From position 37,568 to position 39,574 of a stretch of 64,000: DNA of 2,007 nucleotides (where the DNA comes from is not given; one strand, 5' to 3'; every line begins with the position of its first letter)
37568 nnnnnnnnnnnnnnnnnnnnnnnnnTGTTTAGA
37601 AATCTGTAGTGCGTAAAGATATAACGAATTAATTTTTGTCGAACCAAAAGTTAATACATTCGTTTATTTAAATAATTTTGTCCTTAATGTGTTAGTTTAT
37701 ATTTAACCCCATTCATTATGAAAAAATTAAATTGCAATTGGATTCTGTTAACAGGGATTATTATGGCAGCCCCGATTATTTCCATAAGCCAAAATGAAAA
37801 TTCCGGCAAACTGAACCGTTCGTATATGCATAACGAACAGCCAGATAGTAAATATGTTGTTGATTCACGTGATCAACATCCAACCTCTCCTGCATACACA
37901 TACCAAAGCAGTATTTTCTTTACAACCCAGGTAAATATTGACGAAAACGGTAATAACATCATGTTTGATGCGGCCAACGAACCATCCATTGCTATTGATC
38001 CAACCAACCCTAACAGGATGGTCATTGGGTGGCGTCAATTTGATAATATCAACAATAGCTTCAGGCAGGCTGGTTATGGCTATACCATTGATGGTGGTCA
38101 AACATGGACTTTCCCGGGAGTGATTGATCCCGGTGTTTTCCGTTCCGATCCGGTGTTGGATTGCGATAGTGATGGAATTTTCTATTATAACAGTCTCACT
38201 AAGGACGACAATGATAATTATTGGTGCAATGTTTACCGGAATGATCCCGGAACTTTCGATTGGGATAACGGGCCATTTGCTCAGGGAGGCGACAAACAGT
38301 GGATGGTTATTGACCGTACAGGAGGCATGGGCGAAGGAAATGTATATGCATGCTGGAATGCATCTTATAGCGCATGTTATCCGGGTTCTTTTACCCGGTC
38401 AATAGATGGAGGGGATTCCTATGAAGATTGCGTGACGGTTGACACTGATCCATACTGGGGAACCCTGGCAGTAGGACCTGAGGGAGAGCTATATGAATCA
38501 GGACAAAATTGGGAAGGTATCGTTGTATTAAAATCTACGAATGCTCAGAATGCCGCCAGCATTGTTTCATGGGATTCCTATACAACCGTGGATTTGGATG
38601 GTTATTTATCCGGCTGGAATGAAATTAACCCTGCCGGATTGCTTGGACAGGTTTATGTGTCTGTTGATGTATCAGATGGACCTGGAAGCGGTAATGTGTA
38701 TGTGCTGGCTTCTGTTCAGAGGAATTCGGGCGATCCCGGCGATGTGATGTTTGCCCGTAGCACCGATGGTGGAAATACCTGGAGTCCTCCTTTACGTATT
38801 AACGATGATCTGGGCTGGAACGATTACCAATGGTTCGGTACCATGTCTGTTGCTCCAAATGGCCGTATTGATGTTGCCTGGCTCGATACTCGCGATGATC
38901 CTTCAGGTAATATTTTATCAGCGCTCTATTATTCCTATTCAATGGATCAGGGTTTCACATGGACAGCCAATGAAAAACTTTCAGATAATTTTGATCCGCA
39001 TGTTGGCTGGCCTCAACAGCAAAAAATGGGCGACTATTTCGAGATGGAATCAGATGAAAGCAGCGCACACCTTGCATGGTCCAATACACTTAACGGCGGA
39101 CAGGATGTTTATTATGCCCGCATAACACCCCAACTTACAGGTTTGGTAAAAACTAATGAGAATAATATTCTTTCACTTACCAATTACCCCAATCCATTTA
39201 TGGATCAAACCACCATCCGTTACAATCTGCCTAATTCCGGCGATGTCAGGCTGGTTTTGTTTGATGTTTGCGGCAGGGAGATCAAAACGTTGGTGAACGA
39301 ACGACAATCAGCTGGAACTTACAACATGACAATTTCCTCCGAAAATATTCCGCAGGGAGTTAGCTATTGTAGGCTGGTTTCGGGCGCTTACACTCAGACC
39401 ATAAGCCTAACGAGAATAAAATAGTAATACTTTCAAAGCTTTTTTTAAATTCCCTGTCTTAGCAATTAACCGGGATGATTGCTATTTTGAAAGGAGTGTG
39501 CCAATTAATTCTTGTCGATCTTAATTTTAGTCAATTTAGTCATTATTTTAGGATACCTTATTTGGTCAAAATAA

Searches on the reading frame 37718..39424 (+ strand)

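Call 59: search_protein_families(library=pfam, proteins=[window:37718-39424:+], max_evalue=0.001)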
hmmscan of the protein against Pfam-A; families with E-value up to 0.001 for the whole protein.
window:37718-39424:+ (568 aa): 2 families
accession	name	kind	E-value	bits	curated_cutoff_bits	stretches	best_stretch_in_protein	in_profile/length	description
PF18962.6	Por_Secre_tail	-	1.4e-05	25.7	27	1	490-558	2-67/75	Secretion system C-terminal sorting domain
PF13088.12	BNR_2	-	0.00014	21.7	31.4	0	342-424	17-103/277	BNR repeat-like domain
